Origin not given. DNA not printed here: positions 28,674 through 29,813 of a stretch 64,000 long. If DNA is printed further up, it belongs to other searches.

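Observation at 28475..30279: Sensor, methyltransferase and membrane protein of one operon all end in a vicinal Cys-Cys encoded by the identical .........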

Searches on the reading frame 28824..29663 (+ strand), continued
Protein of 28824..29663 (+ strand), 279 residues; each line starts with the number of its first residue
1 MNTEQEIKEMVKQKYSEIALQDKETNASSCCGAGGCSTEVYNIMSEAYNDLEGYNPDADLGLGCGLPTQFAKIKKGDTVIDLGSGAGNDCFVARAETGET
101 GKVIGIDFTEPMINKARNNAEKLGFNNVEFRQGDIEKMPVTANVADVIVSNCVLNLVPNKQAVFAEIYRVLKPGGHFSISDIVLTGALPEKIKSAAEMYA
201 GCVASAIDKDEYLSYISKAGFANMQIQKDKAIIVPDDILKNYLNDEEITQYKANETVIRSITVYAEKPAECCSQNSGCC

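Call 55: search_protein_families(library=ncbifam, proteins=[L108:1873-2238:+, L108:2232-2417:+, L106:3162-3470:+, L106:4981-5247:+, L106:1880-2095:+, L106:2095-3141:+, L096:4860-5468:+, L096:5554-5946:+, L091:4791-5252:+], max_evalue=0.001)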
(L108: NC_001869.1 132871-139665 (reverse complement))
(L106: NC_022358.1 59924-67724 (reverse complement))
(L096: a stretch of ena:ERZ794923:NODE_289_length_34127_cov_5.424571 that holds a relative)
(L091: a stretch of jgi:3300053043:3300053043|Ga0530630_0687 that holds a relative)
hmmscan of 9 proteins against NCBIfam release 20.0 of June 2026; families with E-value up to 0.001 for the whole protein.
L108:1873-2238:+ (122 aa): 2 families
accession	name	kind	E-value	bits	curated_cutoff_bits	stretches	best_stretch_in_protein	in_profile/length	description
NF041416.1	halo_CC_star_2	equivalog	2.4e-44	150.4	140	1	10-122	1-113/113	halo-CC-star protein HcsL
NF010209.0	PRK13676.1-1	equivalog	0.00014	22.6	130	1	25-79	19-71/113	YlbF/YmcA family competence regulator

L108:2232-2417:+ (62 aa): 1 family
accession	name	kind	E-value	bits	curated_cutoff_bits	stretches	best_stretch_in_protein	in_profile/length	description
NF041415.1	halo_CC_star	equivalog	5.5e-20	71.4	55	1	8-62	2-55/55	halo-CC-star protein HcsS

L106:3162-3470:+ (103 aa): 0 families

L106:4981-5247:+ (89 aa): 2 families
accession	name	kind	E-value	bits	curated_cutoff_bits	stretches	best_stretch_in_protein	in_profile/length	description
TIGR00412.2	redox_disulf_2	subfamily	3.4e-28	97.9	62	1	3-76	1-74/75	MTH895/ArsE family thioredoxin-like protein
TIGR00411.1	redox_disulf_1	equivalog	2.6e-07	30.6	92.75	1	10-74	10-76/82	MJ0307 family thioredoxin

L106:1880-2095:+ (72 aa): 1 family
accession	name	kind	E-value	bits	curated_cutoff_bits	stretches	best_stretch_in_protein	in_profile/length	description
NF041374.1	GDCCVxC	domain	1.6e-32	111.5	40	1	5-61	1-57/58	GDCCVxC domain-containing (seleno)protein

L106:2095-3141:+ (349 aa): 2 families
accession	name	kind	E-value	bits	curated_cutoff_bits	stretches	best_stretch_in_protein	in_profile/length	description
NF040736.1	efflux_SaoE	equivalog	1.2e-37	130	325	1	75-349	27-298/352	efflux transporter SaoE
NF033936.1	CuZnOut_SO0444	equivalog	9.1e-27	94.1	300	1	69-348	12-312/351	SO_0444 family Cu/Zn efflux transporter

L096:4860-5468:+ (203 aa): 2 families
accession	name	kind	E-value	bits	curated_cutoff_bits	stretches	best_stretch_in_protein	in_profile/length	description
TIGR02691.1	arsC_pI258_fam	equivalog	1.2e-08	35.3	174.3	1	45-181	1-112/129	arsenate reductase (thioredoxin)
NF010053.0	PRK13530.1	subfamily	2.7e-07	31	215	0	44-101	5-59/133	arsenate reductase (thioredoxin)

L096:5554-5946:+ (131 aa): 0 families

L091:4791-5252:+ (154 aa): 0 families

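Call 70: search_solved_structures(query=window:28824-29660:+, max_evalue=1e-20, show_alignments=2)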
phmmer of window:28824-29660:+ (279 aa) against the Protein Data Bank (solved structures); distinct sequences matched with E-value up to 1e-20: 5.
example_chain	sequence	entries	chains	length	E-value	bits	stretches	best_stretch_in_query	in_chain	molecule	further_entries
5evj_A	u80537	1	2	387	7.5e-28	101.2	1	7-242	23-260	Arsenite methyltransferase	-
8xt7_A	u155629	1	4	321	4.7e-27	98.7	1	63-243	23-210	Arsenite methyltransferase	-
4kw7_A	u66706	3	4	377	2.5e-24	89.7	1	62-245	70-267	Arsenic methyltransferase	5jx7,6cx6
4fr0_A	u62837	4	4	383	2.6e-24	89.7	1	62-245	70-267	Arsenic methyltransferase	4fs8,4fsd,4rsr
5eg5_A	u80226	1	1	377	4.9e-24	88.7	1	58-245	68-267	Arsenic methyltransferase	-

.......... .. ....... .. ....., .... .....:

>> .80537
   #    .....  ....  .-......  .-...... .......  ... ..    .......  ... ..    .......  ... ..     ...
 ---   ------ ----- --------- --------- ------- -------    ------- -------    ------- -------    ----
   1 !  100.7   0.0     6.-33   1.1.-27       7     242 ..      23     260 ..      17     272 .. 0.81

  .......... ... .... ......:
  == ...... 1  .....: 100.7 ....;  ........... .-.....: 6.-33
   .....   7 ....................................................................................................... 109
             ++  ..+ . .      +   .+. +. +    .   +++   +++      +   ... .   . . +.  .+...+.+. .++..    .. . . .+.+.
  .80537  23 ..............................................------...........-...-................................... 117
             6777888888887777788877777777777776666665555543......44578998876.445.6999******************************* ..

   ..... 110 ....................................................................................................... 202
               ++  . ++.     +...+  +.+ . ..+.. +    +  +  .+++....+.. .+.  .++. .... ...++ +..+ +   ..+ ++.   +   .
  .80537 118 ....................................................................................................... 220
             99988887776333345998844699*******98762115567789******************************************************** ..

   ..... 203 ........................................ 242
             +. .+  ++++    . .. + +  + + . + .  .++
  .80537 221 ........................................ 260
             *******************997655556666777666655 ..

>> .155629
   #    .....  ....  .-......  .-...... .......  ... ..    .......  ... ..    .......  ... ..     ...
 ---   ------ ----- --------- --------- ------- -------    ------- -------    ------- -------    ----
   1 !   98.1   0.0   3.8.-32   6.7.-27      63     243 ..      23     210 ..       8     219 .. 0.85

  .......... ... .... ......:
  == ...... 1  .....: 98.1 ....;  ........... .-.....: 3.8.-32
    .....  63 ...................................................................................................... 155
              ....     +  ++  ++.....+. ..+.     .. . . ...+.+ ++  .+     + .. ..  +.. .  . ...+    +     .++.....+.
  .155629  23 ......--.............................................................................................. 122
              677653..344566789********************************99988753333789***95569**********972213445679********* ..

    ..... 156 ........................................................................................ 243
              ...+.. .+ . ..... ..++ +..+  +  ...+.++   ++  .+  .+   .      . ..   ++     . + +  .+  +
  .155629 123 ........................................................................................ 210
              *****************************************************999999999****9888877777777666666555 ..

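Call 73: find_encoding_contigs(protein=P0505, flank=3500, max_places=3)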
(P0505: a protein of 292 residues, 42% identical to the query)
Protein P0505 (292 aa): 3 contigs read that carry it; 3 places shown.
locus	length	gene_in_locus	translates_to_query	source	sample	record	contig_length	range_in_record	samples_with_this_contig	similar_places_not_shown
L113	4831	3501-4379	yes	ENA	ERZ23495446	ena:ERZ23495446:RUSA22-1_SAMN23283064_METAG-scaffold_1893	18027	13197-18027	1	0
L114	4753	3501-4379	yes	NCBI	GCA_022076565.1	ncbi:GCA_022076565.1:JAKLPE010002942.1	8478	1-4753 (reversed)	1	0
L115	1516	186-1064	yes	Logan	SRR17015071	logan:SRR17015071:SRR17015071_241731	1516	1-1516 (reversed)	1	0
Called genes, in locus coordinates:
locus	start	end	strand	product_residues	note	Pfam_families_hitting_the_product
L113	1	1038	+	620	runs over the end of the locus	-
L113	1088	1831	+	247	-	PF13641:Glyco_tranf_2_3, PF00535:Glycos_transf_2, PF10111:Glyco_tranf_2_2 (weak)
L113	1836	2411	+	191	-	PF07578:LAB_N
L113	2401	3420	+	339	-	PF17792:ThiD2, PF02581:TMP-TENI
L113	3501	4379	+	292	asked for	PF01135:PCMT, PF01209:Ubie_methyltran, PF01728:FtsJ (weak), PF13489:Methyltransf_23, PF08241:Methyltransf_11, PF08242:Methyltransf_12, PF13649:Methyltransf_25, PF13847:Methyltransf_31, +1 more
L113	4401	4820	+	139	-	PF01451:LMWPc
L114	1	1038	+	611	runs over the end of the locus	-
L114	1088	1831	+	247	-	PF13641:Glyco_tranf_2_3, PF00535:Glycos_transf_2, PF10111:Glyco_tranf_2_2 (weak)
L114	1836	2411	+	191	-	PF07578:LAB_N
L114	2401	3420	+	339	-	PF17792:ThiD2, PF02581:TMP-TENI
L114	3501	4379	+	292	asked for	PF01135:PCMT, PF01209:Ubie_methyltran, PF01728:FtsJ (weak), PF13489:Methyltransf_23, PF08241:Methyltransf_11, PF08242:Methyltransf_12, PF13649:Methyltransf_25, PF13847:Methyltransf_31, +1 more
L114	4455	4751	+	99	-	?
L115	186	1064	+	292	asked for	PF01135:PCMT, PF01209:Ubie_methyltran, PF01728:FtsJ (weak), PF13489:Methyltransf_23, PF08241:Methyltransf_11, PF08242:Methyltransf_12, PF13649:Methyltransf_25, PF13847:Methyltransf_31, +1 more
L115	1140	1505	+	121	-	PF01451:LMWPc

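Call 74: find_encoding_contigs(protein=P0508, flank=3500, max_places=3)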
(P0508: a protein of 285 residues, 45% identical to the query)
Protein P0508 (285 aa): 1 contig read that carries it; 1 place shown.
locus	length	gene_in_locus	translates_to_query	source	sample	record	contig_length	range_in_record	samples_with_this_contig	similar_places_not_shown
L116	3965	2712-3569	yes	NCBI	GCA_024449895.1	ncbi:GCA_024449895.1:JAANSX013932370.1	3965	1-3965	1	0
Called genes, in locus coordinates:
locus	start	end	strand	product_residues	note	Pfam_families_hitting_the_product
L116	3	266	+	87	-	?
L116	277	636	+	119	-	PF07883:Cupin_2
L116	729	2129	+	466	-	PF00890:FAD_binding_2 (weak), PF01134:GIDA (weak), PF01266:DAO (faint), PF07992:Pyr_redox_2, PF12831:FAD_oxidored (weak), PF13738:Pyr_redox_3, PF00070:Pyr_redox, PF02852:Pyr_redox_dim, +2 more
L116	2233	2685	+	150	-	PF00583:Acetyltransf_1, PF13673:Acetyltransf_10, PF13508:Acetyltransf_7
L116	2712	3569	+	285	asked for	PF05175:MTS (weak), PF01135:PCMT, PF01209:Ubie_methyltran, PF13489:Methyltransf_23, PF13847:Methyltransf_31, PF08241:Methyltransf_11, PF08242:Methyltransf_12, PF13649:Methyltransf_25, +3 more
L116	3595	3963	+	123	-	?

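Call 75: find_encoding_contigs(protein=P0368, flank=3500, max_places=3)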
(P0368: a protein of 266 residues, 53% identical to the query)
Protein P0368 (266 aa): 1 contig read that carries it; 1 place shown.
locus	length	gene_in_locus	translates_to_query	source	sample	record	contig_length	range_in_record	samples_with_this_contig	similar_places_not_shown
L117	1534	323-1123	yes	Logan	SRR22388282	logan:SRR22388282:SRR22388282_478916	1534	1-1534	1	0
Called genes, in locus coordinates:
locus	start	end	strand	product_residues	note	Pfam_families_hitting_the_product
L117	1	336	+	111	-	?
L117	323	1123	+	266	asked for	PF01135:PCMT, PF06325:PrmA (weak), PF13489:Methyltransf_23, PF01209:Ubie_methyltran, PF13649:Methyltransf_25, PF13847:Methyltransf_31, PF08241:Methyltransf_11, PF08242:Methyltransf_12, +4 more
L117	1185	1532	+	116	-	?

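Call 76: find_encoding_contigs(protein=P0366, flank=3500, max_places=3)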
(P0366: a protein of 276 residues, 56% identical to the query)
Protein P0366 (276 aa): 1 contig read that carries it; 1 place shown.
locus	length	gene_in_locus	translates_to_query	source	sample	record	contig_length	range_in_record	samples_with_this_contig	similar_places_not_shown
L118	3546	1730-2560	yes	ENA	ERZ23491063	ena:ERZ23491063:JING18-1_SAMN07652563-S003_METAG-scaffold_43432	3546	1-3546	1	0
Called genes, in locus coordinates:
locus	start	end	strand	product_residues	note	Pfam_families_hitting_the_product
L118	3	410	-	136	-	?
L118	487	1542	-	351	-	PF04055:Radical_SAM, PF12345:DUF3641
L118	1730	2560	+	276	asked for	PF01209:Ubie_methyltran, PF01135:PCMT, PF05175:MTS (weak), PF13489:Methyltransf_23, PF08241:Methyltransf_11, PF08242:Methyltransf_12, PF13649:Methyltransf_25, PF13847:Methyltransf_31, +3 more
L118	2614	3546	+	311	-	?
